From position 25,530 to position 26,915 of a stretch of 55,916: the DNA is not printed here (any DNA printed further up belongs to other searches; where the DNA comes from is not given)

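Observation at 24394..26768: Tandem paralogs with TadE-like prepilin leaders and a conserved GWW C-terminus, without pilus machinery nearby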

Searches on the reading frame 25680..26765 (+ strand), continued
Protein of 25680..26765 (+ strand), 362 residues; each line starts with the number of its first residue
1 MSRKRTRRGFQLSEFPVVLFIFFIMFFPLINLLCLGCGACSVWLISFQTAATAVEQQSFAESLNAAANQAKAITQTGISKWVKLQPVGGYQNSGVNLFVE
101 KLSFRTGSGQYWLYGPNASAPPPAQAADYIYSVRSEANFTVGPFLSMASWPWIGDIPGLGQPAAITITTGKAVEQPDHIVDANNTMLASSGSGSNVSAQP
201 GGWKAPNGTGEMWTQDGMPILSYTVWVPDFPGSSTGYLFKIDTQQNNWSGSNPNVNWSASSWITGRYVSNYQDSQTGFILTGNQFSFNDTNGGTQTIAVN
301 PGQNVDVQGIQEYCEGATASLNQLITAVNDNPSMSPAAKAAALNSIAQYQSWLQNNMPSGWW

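Call 36: search_protein_families(library=pfam, proteins=[P0016, P0049, P0026, P0146, P0044, P0047, P0064, P0073, P0121, P0017], max_evalue=1)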
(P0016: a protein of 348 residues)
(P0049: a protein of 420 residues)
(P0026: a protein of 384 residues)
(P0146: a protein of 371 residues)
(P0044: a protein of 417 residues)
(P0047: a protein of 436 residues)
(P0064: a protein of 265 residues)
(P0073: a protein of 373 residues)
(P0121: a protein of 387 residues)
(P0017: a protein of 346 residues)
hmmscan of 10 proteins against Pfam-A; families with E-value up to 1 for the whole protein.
P0016 (348 aa): 1 family
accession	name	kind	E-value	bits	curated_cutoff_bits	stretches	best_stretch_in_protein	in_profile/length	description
PF07811.17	TadE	-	0.072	13.7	22.9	1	9-27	1-19/43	TadE-like protein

P0049 (420 aa): 0 families

P0026 (384 aa): 1 family
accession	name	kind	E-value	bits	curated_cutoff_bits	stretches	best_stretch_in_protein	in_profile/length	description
PF14242.11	DUF4342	-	0.36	11.4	25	1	15-59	34-80/81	Domain of unknown function (DUF4342)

P0146 (371 aa): 0 families

P0044 (417 aa): 0 families

P0047 (436 aa): 0 families

P0064 (265 aa): 0 families

P0073 (373 aa): 0 families

P0121 (387 aa): 1 family
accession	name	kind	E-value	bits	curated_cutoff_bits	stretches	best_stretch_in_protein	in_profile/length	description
PF07811.17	TadE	-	0.33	11.6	22.9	0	11-35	1-25/43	TadE-like protein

P0017 (346 aa): 0 families
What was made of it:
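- On TadE-like protein (Pfam PF07811): The two relatives examined individually are below the cut-off: P0016 at 13.7 bits and P0121 at 11.6 bits (call 36).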

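Call 40: search_solved_structures(query=A1, max_evalue=10)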
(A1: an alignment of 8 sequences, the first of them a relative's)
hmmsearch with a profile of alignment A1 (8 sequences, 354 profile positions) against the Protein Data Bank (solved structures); distinct sequences matched with E-value up to 10: 6.
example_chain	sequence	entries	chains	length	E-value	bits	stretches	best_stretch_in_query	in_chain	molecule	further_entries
8jag_H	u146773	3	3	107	0.022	17.2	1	186-248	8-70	H chain of 6H2 Fab region | H chain of W328-6H2 | H chain of W328-6H2 Fab region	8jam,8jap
7k1u_A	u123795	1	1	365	0.18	14.3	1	191-282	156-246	Collagen-binding Adhesin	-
5t98_A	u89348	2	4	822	0.59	12.6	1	167-282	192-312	Glycoside Hydrolase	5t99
7nen_A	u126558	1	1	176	0.89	12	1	280-350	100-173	Outer surface protein C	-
9p7r_A1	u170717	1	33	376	2.1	10.8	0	289-335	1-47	Flagellin B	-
2lbz_A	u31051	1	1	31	6.2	9.2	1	36-58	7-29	Thuricin17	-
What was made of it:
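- Tried and rejected: The PDB sequence profile search found nothing significant; the best hit was E 0.022, to an antibody chain (call 40).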

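Call 43: predict_structure(alignment_id=A3)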
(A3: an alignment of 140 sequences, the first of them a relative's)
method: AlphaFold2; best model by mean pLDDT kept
length: 362 residues; sequences in the alignment: 140
mean_pLDDT: 73.2   pTM: 0.57
mean pLDDT of the five models: 73.2, 72.9, 72.6, 71.8, 71.5
residues with pLDDT >= 90: 151; 70-90: 53; 50-70: 75; < 50: 83
segments of 3 or more residues with pLDDT < 50: 187-216, 261-263, 265-267, 271-290, 295-314
pLDDT, mean of each block of 10 residues (from residue 1): 67 89 94 97 98 97 98 98 97 97 87 90 93 98 96 94 98 94 56 33 35 47 57 57 55 56 49 39 43 46 35 48 82 77 76 67 46
secondary structure, 60 per line:
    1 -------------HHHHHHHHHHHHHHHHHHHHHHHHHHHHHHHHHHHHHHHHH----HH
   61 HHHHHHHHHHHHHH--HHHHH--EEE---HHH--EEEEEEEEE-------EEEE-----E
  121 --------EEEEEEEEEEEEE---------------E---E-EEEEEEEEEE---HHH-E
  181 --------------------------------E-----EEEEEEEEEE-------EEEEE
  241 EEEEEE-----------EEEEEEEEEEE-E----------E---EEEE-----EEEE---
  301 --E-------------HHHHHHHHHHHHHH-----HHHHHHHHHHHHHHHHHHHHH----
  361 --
elements in order: H14-54 H59-74 H77-81 E84-86 E95-103 E111-114 E129-141 E163-172 E219-228 E236-246 E258-268 E285-288 E294-297 H317-330 H336-356
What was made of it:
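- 25707..26249 (+): N-module of B after the leader (residues 10 to ~190). AlphaFold with the 140-sequence alignment: pLDDT above 90 for roughly residues 10-185, with helix 14-54, helix 59-74 and strands 84-172 (call 43).
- On Type IV pilin fold (any class): The secondary-structure order fits at pLDDT above 90: helix 14-54, helix 59-74, then strands (call 43).
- Structure: AlphaFold gives pLDDT above 90 for the N-module, with helix 14-54 followed by a beta sheet (call 43). The hydrophobic stretch is about 33 residues and is modelled as one 40-residue helix continuous with the folded module, at pLDDT above 90 (call 43).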

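Call 46: find_encoding_contigs(protein=P0161, flank=10000, max_places=3)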
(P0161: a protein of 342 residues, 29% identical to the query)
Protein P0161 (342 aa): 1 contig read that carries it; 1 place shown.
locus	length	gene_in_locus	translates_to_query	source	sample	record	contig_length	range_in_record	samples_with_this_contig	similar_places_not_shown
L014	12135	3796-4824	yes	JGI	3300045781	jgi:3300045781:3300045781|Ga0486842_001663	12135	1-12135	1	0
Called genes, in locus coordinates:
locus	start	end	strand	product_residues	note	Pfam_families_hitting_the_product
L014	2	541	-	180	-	?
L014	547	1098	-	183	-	PF00329:Complex1_30kDa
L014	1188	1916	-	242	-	PF01058:Oxidored_q6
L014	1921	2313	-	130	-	PF00507:Oxidored_q4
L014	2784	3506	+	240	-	PF22935:RM44_endonuclase, PF14622:Ribonucleas_3_3, PF00636:Ribonuclease_3, PF00035:dsrm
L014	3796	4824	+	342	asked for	-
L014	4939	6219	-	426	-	PF01075:Glyco_transf_9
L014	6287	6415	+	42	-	-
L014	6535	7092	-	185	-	-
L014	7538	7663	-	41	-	-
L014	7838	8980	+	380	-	PF21710:Spt6_S1 (faint), PF00575:S1, PF13509:S1_2 (faint), PF00575:S1, PF23459:S1_RRP5 (weak), PF00575:S1, PF23459:S1_RRP5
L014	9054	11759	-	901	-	PF01590:GAF, PF01966:HD, PF13487:HD_5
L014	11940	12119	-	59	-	-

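Call 47: find_encoding_contigs(protein=P0005, flank=10000, max_places=3)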
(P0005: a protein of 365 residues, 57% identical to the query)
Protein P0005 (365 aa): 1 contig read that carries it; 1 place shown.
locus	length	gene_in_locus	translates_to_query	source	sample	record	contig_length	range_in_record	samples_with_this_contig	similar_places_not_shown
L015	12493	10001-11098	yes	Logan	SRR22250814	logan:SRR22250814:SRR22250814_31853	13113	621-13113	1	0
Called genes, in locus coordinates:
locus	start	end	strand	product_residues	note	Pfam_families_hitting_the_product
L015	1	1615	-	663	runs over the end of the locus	PF00999:Na_H_Exchanger, PF02254:TrkA_N, PF02080:TrkA_C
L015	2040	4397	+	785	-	PF07719:TPR_2 (faint), PF13176:TPR_7 (faint), PF13374:TPR_10 (faint), PF13424:TPR_12 (faint), PF13428:TPR_14 (faint), PF17874:TPR_MalT (faint), PF13181:TPR_8 (faint)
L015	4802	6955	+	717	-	PF01145:Band_7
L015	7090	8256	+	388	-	PF24885:TPR_NPHP3 (faint), PF13424:TPR_12, PF13428:TPR_14 (faint), PF13176:TPR_7 (faint), PF13181:TPR_8 (faint), PF13374:TPR_10 (faint)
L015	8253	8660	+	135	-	-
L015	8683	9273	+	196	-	PF01195:Pept_tRNA_hydro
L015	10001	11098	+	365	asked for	-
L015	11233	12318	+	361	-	-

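Call 56: fold_search(model_id=the predicted structure, library=pdb)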
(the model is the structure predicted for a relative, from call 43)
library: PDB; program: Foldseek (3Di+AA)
matches with E <= 10: 373; with E <= 0.001: 0
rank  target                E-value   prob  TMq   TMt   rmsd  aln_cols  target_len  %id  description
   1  4r7y_A                8.5e-02  0.06  0.09  0.07  23.8       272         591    8  Crystal structure of an active MCM hexamer (released 2014-10-08)
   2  9gjp_3                4.4e-01  0.04  0.09  0.06  18.1       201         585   10  OCCM maturation intermediate stalled with an Arginine Finger mutation in Mcm5: Conformer 2 (released 2025-03-05)
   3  8s0a_2                4.7e-01  0.01  0.08  0.05  21.0       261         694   10  H. sapiens MCM2-7 hexamer bound to double stranded DNA (released 2024-10-02)
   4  7f5z_A                5.2e-01  0.09  0.13  0.27  10.0       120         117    8  Crystal structure of the single-stranded dna-binding protein from Mycobacterium tuberculosis- Form III (released 2022-05-11)
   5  7l6h_1                5.2e-01  0.01  0.09  0.07  30.8       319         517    9  The genome-containing AAV13 capsid (released 2021-02-03)
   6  3ub1_D                6.2e-01  0.04  0.08  0.10  14.3       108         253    6  Ntf2 like protein involved in plasmid conjugation (released 2012-02-08)
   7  6ype_A                6.2e-01  0.03  0.08  0.12  13.5       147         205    7  Crystal structure of the human neuronal pentraxin 1 (NP1) pentraxin (PTX) domain. (released 2020-06-03)
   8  7yox_A                6.2e-01  0.03  0.11  0.12  17.5       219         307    8  Cryo-EM structure of the N-terminal domain of hMCM8/9 and HROB (released 2023-08-09)
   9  6cez_H                6.6e-01  0.03  0.10  0.15  20.5       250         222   12  Crystal Structure of Rabbit Anti-HIV-1 gp120 V2 Fab 16C2 in complex with V2 peptide ConB (released 2018-09-12)
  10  8tgo_S                7.4e-01  0.03  0.09  0.13  22.0       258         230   12  Crystal structure of the BG505 triple tandem trimer gp140 HIV-1 Env in complex with PGT124 and 35O22 (released 2024-04-17)
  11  6rqc_3                7.4e-01  0.02  0.08  0.05  18.9       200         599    8  Cryo-EM structure of an MCM loading intermediate (released 2019-11-20)
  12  6yfs_AB               7.9e-01  0.03  0.08  0.17  12.0        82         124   17  Virus-like particle of bacteriophage PQ-465 (released 2020-09-02)
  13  7d8j_A                8.4e-01  0.09  0.14  0.28   8.1       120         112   11  S. aureus SsbB with 5-FU (released 2020-12-23)
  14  7f5z_B                8.4e-01  0.05  0.10  0.21  11.6       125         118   10  Crystal structure of the single-stranded dna-binding protein from Mycobacterium tuberculosis- Form III (released 2022-05-11)
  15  8uzt_D                8.9e-01  0.05  0.10  0.20   8.7       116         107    5  Mitochondrial single-stranded binding protein bound to DNA (released 2024-08-21)
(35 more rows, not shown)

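Call 78: search_protein_families(library=pfam, proteins=[P0018, P0025, P0027, P0031, P0032, P0034, P0038, P0079, P0136, P0087], max_evalue=0.1)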
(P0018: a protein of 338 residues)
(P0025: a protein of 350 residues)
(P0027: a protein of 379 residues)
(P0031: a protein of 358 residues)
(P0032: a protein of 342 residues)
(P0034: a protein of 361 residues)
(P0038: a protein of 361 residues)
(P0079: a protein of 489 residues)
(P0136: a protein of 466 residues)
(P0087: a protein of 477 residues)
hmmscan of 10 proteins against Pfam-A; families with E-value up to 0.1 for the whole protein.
P0018 (338 aa): 0 families

P0025 (350 aa): 0 families

P0027 (379 aa): 0 families

P0031 (358 aa): 0 families

P0032 (342 aa): 1 family
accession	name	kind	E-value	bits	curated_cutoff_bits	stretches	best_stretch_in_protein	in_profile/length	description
PF07828.18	PA-IL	-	1.2e-05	25.7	22.5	1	253-341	31-119/121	PA-IL-like protein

P0034 (361 aa): 0 families

P0038 (361 aa): 0 families

P0079 (489 aa): 1 family
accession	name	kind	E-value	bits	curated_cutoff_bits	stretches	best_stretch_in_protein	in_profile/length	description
PF03537.19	Glyco_hydro_114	-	6.9e-60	202.6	27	1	262-480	1-228/231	Glycoside-hydrolase family GH114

P0136 (466 aa): 0 families

P0087 (477 aa): 1 family
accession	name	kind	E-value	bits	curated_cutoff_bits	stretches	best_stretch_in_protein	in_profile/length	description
PF07828.18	PA-IL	-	0.00058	20.3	22.5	1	361-474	5-119/121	PA-IL-like protein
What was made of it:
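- Lectin (PA-IL-like) and GH114 cargo modules (call 78) make more sense outside the outer membrane than tethered to the inner membrane of a presumed diderm. The enzyme cargo GH114 in one member (call 78) suggests delivery rather than adhesion.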

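Call 83: search_protein_families(library=ncbifam, alignment_id=A3, max_evalue=0.1)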
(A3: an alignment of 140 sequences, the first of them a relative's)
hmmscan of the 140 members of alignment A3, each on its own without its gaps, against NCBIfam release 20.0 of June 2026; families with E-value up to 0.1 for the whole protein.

A. member 1, P0001 (362 aa): 0 families

B. families by the number of members that match (of 140 scanned): 18 families
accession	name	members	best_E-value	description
NF053760.1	ChrTpChrABac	1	0.0039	chromate efflux transporter ChrA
NF052523.2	TafF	1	0.0041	TafF family fimbrial protein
NF058603.1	SCO2097_fam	1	0.011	SCO2097 family morphological protein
NF038033.1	FEA1_rel_lipo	1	0.013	FEA1-related lipoprotein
NF047927.1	ABC_BMP_B6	1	0.022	putative B6 ABC transporter substrate-binding protein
NF009363.0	PRK12720.1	1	0.025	EscV/YscV/HrcV family type III secretion system export apparatus protein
NF011579.0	PRK15003.1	1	0.03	cytochrome d ubiquinol oxidase subunit II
TIGR00765.1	yihY_not_rbn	1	0.031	YihY family inner membrane protein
NF002610.0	PRK02260.3-3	1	0.033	S-ribosylhomocysteine lyase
TIGR02204.1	MsbA_rel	1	0.038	ABC transporter, permease/ATP-binding protein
NF008509.0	PRK11426.1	1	0.04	hypothetical protein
NF007662.0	PRK10334.1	1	0.041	small-conductance mechanosensitive channel MscS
NF052277.1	lmo0954_fam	1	0.06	lmo0954 family membrane protein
NF040954.1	Arch_KDGaldase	1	0.068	bifunctional 2-dehydro-3-deoxy-phosphogluconate/2-dehydro-3-deoxy-6-phosphogalactonate aldolase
TIGR02258.1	2_5_ligase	1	0.07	RNA 2',3'-cyclic phosphodiesterase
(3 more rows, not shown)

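Call 84: find_encoding_contigs(protein=P0007, flank=10000, max_places=2)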
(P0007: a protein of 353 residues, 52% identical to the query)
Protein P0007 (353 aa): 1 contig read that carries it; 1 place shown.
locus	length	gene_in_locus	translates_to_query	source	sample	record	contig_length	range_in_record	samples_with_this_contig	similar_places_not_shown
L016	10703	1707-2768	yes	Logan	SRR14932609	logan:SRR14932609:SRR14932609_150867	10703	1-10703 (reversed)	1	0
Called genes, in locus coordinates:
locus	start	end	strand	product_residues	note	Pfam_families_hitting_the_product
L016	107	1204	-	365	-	-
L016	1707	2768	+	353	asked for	-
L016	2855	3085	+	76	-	-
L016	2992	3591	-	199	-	PF01195:Pept_tRNA_hydro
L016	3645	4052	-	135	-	-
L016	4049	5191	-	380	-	PF13424:TPR_12 (weak), PF13428:TPR_14 (faint), PF24885:TPR_NPHP3 (faint), PF13374:TPR_10 (faint)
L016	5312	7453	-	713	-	PF01145:Band_7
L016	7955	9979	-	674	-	PF00069:Pkinase, PF07714:PK_Tyr_Ser-Thr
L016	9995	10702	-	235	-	?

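Call 85: find_encoding_contigs(protein=P0152, flank=10000, max_places=2)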
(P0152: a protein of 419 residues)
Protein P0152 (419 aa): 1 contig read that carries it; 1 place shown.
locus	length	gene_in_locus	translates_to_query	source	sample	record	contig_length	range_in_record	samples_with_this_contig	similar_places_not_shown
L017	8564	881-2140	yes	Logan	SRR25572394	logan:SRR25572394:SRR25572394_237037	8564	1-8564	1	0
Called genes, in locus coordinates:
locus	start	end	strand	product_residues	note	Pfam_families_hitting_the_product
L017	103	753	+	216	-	-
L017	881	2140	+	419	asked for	-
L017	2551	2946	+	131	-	-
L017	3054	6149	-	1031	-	PF00873:ACR_tran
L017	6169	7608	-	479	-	PF25917:BSH_RND, PF25919:BSH_CusB (weak), PF25973:BSH_CzcB, PF25893:HH_CzcB, PF25944:Beta-barrel_RND (weak), PF25954:Beta-barrel_RND_2, PF25975:CzcB_C, PF25989:YknX_C (weak), +1 more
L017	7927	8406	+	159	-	-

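Call 86: find_encoding_contigs(protein=P0004, flank=10000, max_places=2)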
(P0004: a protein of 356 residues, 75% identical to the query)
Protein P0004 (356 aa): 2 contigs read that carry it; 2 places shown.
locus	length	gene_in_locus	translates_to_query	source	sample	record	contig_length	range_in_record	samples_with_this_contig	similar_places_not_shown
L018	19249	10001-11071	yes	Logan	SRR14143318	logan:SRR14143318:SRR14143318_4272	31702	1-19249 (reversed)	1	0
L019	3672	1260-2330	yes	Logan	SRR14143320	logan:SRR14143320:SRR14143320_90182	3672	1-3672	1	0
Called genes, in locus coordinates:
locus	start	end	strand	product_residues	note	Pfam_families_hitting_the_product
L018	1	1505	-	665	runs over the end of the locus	PF00999:Na_H_Exchanger, PF02254:TrkA_N, PF02080:TrkA_C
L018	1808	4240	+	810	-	PF07719:TPR_2 (faint), PF13374:TPR_10 (faint), PF13424:TPR_12 (weak)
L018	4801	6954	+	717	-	PF01145:Band_7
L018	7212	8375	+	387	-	PF13428:TPR_14 (faint), PF24885:TPR_NPHP3 (faint), PF00515:TPR_1 (faint), PF07719:TPR_2 (faint), PF13176:TPR_7 (faint), PF13181:TPR_8 (faint), PF13374:TPR_10 (faint), PF13424:TPR_12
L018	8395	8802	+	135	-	-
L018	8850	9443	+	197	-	PF01195:Pept_tRNA_hydro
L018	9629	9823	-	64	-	-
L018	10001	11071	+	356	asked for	-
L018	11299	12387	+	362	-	-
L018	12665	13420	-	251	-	-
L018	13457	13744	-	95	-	-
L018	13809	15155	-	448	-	-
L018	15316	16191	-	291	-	PF00892:EamA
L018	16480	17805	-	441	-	-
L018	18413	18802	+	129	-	-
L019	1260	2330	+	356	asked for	-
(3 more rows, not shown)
